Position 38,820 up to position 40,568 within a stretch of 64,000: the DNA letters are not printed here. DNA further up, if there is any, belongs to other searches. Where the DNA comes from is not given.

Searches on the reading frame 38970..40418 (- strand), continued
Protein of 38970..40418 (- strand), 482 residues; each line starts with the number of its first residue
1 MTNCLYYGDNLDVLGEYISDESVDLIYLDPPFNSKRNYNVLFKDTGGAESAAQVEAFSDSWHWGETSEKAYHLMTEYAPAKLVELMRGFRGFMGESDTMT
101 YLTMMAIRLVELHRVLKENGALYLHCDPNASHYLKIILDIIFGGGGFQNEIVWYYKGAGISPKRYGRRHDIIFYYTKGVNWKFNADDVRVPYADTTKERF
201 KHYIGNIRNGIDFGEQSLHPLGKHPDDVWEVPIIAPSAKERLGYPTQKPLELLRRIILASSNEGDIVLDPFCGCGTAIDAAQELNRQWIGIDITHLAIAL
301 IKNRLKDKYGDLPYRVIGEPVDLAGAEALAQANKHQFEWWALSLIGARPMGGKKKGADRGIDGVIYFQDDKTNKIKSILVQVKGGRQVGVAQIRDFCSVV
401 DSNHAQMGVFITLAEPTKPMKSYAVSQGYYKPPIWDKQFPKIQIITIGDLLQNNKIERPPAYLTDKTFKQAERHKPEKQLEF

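Call 29: search_dna_similar(query=window:38970-40418:-, collection=phages, mode=protein, max_rows=15)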
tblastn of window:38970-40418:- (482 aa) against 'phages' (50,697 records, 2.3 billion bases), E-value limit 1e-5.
Records with a match: 473; places in all: 509; records where one place covers at least 80% of the query: 28.
Best place of each record, by identity: <60% 473.
By first word of the organism name: Mycobacterium 88; Staphylococcus 63; Synechococcus 46; Gordonia 27; Streptomyces 22; Vibrio 21; Streptococcus 17; Flavobacterium 16; Campylobacter 15; Cyanophage 14; and 48 more.
By host as written in the record: - 81; Mycobacterium smegmatis mc2 155 49; Gordonia terrae 3612 24; Staphylococcus aureus 23; Streptomyces lividans JI 1326 15; Synechococcus sp. 14; Mycobacterium smegmatis mc#155 13; Lactococcus lactis 10; and 147 more.
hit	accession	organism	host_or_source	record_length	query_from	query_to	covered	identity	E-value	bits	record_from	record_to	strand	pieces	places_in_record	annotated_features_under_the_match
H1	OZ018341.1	Marinitoga phage MPV1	-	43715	3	482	100%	46.1%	1e-131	426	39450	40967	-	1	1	DNA methyltransferase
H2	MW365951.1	Streptomyces phage Hippo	Streptomyces lividans JI 1326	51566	3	481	93%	48.4%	1e-61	407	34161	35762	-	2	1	48: methyltransferase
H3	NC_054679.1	Streptomyces phage Werner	Streptomyces lividans JI 1326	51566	3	481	93%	48.4%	1e-61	407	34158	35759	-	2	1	48: DNA methyltransferase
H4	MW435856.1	Streptomyces phage Werner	Streptomyces lividans JI 1326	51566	3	481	93%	48.4%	1e-61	407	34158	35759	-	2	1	48: methyltransferase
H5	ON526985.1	Streptomyces phage Ejemplo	Streptomyces griseus ATCC 10137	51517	3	481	99%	43.8%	6e-120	392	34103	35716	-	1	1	47: DNA methyltransferase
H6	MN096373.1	Streptomyces phage TuanPN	Streptomyces griseus ATCC 10137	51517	3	481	99%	43.8%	6e-120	392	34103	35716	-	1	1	47: DNA methylase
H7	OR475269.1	Streptomyces phage BarryBee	Streptomyces lividans JI 1326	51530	3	481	99%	43.8%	8e-120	392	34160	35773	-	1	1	51: DNA methyltransferase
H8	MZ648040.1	Streptomyces phage Triste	Streptomyces lividans JI 1326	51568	3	481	99%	43.8%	8e-120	392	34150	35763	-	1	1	49: DNA methylase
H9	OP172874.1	Mycobacterium phage Mask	Mycobacterium smegmatis mc#155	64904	3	463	91%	46.1%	1e-60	388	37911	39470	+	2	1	42: DNA methyltransferase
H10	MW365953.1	Streptomyces phage Dwayne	Streptomyces lividans JI 1326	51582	3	481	90%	46.0%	8e-56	383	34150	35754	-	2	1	48: DNA methylase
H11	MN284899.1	Streptomyces phage Whatever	Streptomyces lividans JI 1326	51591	3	481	90%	46.0%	8e-56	383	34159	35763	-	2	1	48: DNA methylase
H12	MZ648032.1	Streptomyces phage Chucky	Streptomyces lividans JI 1326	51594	3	481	90%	46.0%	8e-56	383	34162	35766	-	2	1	48: DNA methylase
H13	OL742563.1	Streptomyces phage Snorlax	Streptomyces lividans JI 1326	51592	3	481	90%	46.0%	9e-56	383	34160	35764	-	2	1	48: DNA methylase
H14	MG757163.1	Streptomyces phage OzzyJ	Streptomyces lividans JI1326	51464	3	481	99%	40.8%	2e-110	365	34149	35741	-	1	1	DNA methylase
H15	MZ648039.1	Streptomyces phage RedBear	Streptomyces lividans JI 1326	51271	3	481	99%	40.4%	6e-110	363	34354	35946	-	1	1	49: methyltransferase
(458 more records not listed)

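Call 30: search_dna_similar(query=window:38970-40418:-, collection=plasmids, mode=protein, max_rows=15)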
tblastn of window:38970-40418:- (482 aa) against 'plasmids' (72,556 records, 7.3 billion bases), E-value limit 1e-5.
Records with a match: 435; places in all: 452; records where one place covers at least 80% of the query: 8.
Best place of each record, by identity: <60% 435.
By first word of the organism name: Burkholderia 128; Escherichia 21; Acinetobacter 12; Azospirillum 12; Klebsiella 11; Spiroplasma 9; Lactiplantibacillus 8; Thermus 8; Kosakonia 8; Sphingobium 7; and 107 more.
By predicted mobility (MOB-suite, as given by PLSDB): non-mobilizable 205; conjugative 161; mobilizable 69.
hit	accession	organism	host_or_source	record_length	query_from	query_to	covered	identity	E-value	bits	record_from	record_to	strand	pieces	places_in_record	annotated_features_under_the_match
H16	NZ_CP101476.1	Cellulosimicrobium cellulans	water,poultry farm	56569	3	482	100%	45.9%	2e-59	397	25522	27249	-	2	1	DNA methyltransferase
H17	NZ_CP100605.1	Bradyrhizobium sp. Ash2021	-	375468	3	451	83%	50.9%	2e-63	395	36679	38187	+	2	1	DNA methyltransferase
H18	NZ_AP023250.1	Mesorhizobium sp. 131-2-5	Lotus japonicus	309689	1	478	99%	39.8%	1e-105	352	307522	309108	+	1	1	site-specific DNA-methyltransferase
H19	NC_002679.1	Mesorhizobium japonicum MAFF 303099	-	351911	1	478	99%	39.8%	1e-105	352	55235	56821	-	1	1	site-specific DNA-methyltransferase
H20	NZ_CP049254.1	Microbacterium amylolyticum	cell culture,soil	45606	3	461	95%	40.7%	2e-98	332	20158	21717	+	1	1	DNA methyltransferase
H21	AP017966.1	Candidatus Megaera polyxenophila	-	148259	3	461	95%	39.8%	4e-92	313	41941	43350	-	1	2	adenine specific DNA methylase Mod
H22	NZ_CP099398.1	Rhizobium sp. Pop5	Phaseolus vulgaris,Cell culture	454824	2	451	93%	39.1%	4e-92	313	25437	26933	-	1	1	DNA methyltransferase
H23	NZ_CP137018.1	Sinorhizobium fredii GR64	Phaseolus vulgaris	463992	16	478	81%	44.6%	7e-50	324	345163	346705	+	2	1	site-specific DNA-methyltransferase | DNA methyltransferase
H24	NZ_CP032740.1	Enterococcus casseliflavus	Homo sapiens,bile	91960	3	305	63%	38.7%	1e-41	166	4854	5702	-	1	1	site-specific DNA-methyltransferase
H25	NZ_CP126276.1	Curtobacterium sp. MCBD17_003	-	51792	3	358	74%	31.5%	1e-31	136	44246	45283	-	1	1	site-specific DNA-methyltransferase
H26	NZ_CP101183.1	Paenarthrobacter ureafaciens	mixed culture,soil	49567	3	350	72%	30.7%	4e-30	132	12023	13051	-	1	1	site-specific DNA-methyltransferase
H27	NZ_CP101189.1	Paenarthrobacter ureafaciens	mixed culture,soil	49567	3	350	72%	30.7%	4e-30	132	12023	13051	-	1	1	site-specific DNA-methyltransferase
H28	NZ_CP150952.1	Yoonia sp. BS5-3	cell culture,Marine algae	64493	3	327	67%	32.4%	1e-31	136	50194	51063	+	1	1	site-specific DNA-methyltransferase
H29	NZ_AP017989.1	Aminobacter sp. SS-2016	Lotus japoicus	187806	2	305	63%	34.1%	3e-39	159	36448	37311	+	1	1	site-specific DNA-methyltransferase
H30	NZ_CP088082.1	Ideonella dechloratans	Cell culture,Activated sludge, ...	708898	5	307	63%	34.2%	1e-33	142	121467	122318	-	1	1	site-specific DNA-methyltransferase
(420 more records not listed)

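Call 36: get_annotated_region(hit=H1, flank=5000)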
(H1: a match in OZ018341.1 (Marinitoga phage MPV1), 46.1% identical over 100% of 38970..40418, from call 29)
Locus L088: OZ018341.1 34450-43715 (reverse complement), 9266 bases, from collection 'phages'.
description: Marinitoga phage MPV1 genome assembly, complete genome: monopartite.
organism: Marinitoga phage MPV1 (NCBI taxid 3108924)
taxonomy: Viruses; Duplodnaviria; Heunggongvirae; Uroviricota; Caudoviricetes
host: -; source: -; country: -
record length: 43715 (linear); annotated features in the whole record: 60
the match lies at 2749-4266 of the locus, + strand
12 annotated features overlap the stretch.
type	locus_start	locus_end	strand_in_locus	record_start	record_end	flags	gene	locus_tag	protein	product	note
CDS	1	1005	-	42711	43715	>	-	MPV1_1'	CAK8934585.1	Structural maintenance of chromosome-like protein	Disrupted in encapisidated version of MPV1 genome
CDS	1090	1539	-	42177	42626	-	-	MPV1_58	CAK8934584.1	hypothetical protein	-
CDS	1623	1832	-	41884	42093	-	-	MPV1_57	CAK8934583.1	Transcriptional regulator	-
CDS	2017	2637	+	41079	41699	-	-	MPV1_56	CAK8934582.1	CI-like repressor protein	-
CDS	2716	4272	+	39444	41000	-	-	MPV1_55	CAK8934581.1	DNA methyltransferase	-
CDS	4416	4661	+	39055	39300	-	-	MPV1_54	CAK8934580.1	Hypothetical protein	-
CDS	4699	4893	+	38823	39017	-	-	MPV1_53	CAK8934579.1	Hypothetical protein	-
CDS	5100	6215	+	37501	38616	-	-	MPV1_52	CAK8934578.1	Chromosome segregation ATPase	-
CDS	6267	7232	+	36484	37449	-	-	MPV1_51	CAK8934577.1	Histidine kinase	-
CDS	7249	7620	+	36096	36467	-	-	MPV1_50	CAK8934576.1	Putative anti-sigma factor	-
CDS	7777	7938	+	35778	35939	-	-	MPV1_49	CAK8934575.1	Hypothetical protein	-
CDS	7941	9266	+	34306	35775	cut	-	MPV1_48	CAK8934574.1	Integrase, site-specific serine recombinase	-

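Call 37: get_annotated_region(hit=H5, flank=4000)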
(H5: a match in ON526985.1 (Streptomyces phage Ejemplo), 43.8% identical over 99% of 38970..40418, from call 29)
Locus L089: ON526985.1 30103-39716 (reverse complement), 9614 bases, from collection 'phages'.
description: Streptomyces phage Ejemplo, complete genome.
organism: Streptomyces phage Ejemplo (NCBI taxid 2951273)
taxonomy: Viruses; Duplodnaviria; Heunggongvirae; Uroviricota; Caudoviricetes; Arquatrovirinae; Likavirus
host: Streptomyces griseus ATCC 10137; source: soil; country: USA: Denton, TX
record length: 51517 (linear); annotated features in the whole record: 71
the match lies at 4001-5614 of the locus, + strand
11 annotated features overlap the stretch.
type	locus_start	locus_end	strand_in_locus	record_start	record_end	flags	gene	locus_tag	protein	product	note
CDS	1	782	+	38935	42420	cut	52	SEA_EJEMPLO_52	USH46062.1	DnaE-like DNA polymerase III alpha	DnaE-like DNA polymerase III (alpha)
CDS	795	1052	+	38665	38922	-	51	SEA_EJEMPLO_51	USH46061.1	hypothetical protein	-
CDS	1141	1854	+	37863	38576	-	50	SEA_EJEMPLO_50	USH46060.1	ThyX-like thymidylate synthase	-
CDS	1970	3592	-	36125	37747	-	49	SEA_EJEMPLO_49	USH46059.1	serine integrase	-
CDS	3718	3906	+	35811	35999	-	48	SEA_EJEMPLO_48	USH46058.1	hypothetical protein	-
CDS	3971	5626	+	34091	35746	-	47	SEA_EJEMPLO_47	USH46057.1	DNA methyltransferase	-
CDS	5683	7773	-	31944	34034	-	46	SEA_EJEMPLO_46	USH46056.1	ribonucleotide reductase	-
CDS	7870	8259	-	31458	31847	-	45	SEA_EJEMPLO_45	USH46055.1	hypothetical protein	-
CDS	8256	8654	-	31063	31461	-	44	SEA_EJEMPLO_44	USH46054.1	DNA binding protein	-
CDS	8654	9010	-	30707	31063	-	43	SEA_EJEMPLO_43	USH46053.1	hypothetical protein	-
CDS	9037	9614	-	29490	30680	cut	42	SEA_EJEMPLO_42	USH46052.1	exonuclease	-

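Call 40: list_cluster_members(proteins=[P0001, P0121, P0122, P0126, P0002, P0124])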
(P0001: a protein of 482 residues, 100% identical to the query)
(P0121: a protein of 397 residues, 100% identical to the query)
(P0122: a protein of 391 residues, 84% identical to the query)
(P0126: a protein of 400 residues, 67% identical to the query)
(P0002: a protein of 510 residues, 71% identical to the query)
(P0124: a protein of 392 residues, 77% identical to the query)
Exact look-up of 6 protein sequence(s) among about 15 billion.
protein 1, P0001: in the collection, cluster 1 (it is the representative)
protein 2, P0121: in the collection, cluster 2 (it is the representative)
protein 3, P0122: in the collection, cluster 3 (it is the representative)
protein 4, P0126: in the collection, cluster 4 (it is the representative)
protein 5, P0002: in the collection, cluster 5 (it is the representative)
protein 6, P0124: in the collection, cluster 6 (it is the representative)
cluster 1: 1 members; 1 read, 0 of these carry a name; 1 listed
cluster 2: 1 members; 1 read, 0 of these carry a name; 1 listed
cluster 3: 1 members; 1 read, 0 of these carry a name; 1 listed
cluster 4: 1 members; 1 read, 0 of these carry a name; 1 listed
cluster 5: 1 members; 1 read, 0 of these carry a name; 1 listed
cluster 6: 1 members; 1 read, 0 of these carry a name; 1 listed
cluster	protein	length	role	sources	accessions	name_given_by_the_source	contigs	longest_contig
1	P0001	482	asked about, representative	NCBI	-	-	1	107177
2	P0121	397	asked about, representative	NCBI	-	-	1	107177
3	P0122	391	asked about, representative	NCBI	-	-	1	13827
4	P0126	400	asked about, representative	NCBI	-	-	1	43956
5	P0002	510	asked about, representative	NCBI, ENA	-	-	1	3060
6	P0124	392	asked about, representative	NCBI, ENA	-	-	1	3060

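Call 67: predict_structure(alignment_id=A3)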
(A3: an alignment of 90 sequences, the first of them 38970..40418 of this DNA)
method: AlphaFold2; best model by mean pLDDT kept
length: 482 residues; sequences in the alignment: 90
mean_pLDDT: 84.8   pTM: 0.85
mean pLDDT of the five models: 84.8, 84.5, 83.6, 82.9, 82.4
residues with pLDDT >= 90: 254; 70-90: 156; 50-70: 35; < 50: 37
segments of 3 or more residues with pLDDT < 50: 34-59, 352-357, 478-482
pLDDT, mean of each block of 10 residues (from residue 1): 90 94 96 47 38 41 83 93 96 88 93 98 85 91 95 81 84 96 95 88 71 80 94 83 79 97 98 92 98 87 90 92 87 85 87 49 87 88 86 94 95 95 97 91 96 88 57 62 40
secondary structure, 60 per line:
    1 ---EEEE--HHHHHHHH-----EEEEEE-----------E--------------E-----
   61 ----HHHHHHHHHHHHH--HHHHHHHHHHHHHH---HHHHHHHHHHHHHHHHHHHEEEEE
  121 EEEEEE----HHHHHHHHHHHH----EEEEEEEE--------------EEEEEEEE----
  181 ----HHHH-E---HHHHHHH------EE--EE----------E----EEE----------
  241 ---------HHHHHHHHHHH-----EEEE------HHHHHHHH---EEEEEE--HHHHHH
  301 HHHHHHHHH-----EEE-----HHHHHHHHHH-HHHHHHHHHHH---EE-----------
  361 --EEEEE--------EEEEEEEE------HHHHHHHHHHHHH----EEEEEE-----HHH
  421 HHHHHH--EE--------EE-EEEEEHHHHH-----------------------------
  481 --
elements in order: E4-7 H10-17 E23-28 H65-77 H80-93 H97-115 E116-126 H131-142 E147-154 E169-176 H185-188 H194-200 E228-230 H250-260 E266-269 H276-283 E287-292 H295-309 E315-317 H323-332 H334-344 E363-367 E376-383 H390-402 E407-412 H418-426 E442-446 H447-451

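Call 75: search_protein_families(library=pfam, alignment_id=A5, max_evalue=0.00001)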
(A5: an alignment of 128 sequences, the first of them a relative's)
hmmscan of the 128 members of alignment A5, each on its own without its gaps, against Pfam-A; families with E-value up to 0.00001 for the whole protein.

A. member 1, L009:2283-2789:- (169 aa): 0 families

B. families by the number of members that match (of 128 scanned): 151 families (the first 25 are shown)
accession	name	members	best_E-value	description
PF13191.12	AAA_16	3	2.2e-09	AAA ATPase domain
PF03030.21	H_PPase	2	1.9e-262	Inorganic H+ pyrophosphatase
PF02515.22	CoA_transf_3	2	2e-140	CoA-transferase family III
PF00749.27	tRNA-synt_1c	2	1.3e-102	tRNA synthetases class I (E and Q), catalytic domain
PF00158.32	Sigma54_activat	2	2.3e-72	Sigma-54 interaction domain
PF00005.33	ABC_tran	2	9.3e-35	ABC transporter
PF00072.30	Response_reg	2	2.6e-32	Response regulator receiver domain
PF00561.26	Abhydrolase_1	2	1.2e-24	alpha/beta hydrolase fold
PF00004.35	AAA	2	2.7e-23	ATPase family associated with various cellular activities (AAA)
PF12697.13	Abhydrolase_6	2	2.2e-19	Alpha/beta hydrolase family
PF12146.15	Hydrolase_4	2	1.9e-17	Serine aminopeptidase, S33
PF10387.14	DUF2442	2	8.4e-17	Protein of unknown function (DUF2442)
PF08241.18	Methyltransf_11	2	2.5e-14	Methyltransferase domain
PF07728.20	AAA_5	2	5e-13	AAA domain (dynein-related subfamily)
PF13489.12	Methyltransf_23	2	2.2e-11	Methyltransferase domain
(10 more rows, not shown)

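Call 76: search_protein_families(library=padloc, alignment_id=A5, max_evalue=1e-10)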
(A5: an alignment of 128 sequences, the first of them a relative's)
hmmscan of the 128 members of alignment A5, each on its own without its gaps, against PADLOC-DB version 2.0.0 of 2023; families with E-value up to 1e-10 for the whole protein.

A. member 1, L009:2283-2789:- (169 aa): 0 families

B. families by the number of members that match (of 128 scanned): 78 families (the first 25 are shown)
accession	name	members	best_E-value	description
PDLC04135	mad3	2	1.3e-32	mads_3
PDLC04140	mad8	2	6.5e-12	mads_8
PDLC01995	RtcR_PspF2--CARF_AAA_HTH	1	1.8e-121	-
PDLC04639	PDC-M41B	1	6.5e-103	-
PDLC04997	PDC-S32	1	2.8e-98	-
PDLC04569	PDC-M30B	1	3.3e-94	-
PDLC03234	MTase_II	1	1e-90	Type II methyltransferase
PDLC03378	MTase_II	1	2.4e-87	Type II methyltransferase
PDLC04996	PDC-S32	1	3.7e-86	-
PDLC00033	DruM2|DruM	1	1.5e-71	DNA cytosine methylase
PDLC03326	MTase_II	1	1.1e-64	Type II methyltransferase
PDLC00026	DruM2|DruM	1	1.4e-63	DNA cytosine methylase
PDLC03272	MTase_II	1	1e-62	Type II methyltransferase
PDLC03237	MTase_II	1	1.2e-57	Type II methyltransferase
PDLC01994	RtcR_PspF1--CARF_AAA_HTH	1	3.7e-57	-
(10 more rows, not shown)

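Call 89: find_related_loci(query=A1, collection=viral_contigs, flank=6000)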
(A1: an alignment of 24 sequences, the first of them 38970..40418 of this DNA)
Query A1 (482 aa) in viral_contigs; peptide patterns used: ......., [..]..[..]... (x = any residue, [..] = any of these).
366 stretches matched a pattern; 343 encode a relative of the query (tblastn E <= 1e-3); the best 80 are kept; 80 distinct loci.
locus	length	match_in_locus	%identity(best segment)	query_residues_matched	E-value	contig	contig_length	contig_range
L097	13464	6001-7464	56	1-482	0e+0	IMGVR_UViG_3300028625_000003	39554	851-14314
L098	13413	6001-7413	53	3-479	1e-166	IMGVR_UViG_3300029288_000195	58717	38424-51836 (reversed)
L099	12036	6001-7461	52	1-479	9e-161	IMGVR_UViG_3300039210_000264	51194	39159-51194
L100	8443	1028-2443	51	3-459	5e-159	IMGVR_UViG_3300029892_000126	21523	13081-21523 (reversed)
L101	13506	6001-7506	49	3-477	8e-159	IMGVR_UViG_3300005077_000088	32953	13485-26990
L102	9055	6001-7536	50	1-479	2e-158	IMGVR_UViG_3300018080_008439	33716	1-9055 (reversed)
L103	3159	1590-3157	53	3-475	1e-166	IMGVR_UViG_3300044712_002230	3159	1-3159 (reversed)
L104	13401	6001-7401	52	1-459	5e-158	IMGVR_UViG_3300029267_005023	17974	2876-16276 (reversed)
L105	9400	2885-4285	52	1-459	5e-158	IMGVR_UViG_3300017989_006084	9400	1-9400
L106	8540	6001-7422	51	2-472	7e-157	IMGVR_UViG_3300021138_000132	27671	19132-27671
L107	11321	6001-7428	52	5-477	1e-156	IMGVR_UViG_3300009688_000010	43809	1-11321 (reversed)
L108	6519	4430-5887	51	3-474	3e-156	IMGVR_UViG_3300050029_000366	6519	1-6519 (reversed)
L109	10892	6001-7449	51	1-478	1e-154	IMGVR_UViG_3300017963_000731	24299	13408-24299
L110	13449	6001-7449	51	1-478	1e-154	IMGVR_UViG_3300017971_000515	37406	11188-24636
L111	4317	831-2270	49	1-473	7e-158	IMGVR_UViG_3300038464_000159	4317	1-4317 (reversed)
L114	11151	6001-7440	49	1-473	7e-154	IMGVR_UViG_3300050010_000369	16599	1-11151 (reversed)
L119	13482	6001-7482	48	2-479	1e-152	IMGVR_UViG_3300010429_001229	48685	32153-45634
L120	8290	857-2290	50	1-476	3e-152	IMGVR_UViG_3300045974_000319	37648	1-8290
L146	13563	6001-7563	45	3-472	4e-143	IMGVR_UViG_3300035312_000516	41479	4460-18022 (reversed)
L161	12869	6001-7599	46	1-478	2e-139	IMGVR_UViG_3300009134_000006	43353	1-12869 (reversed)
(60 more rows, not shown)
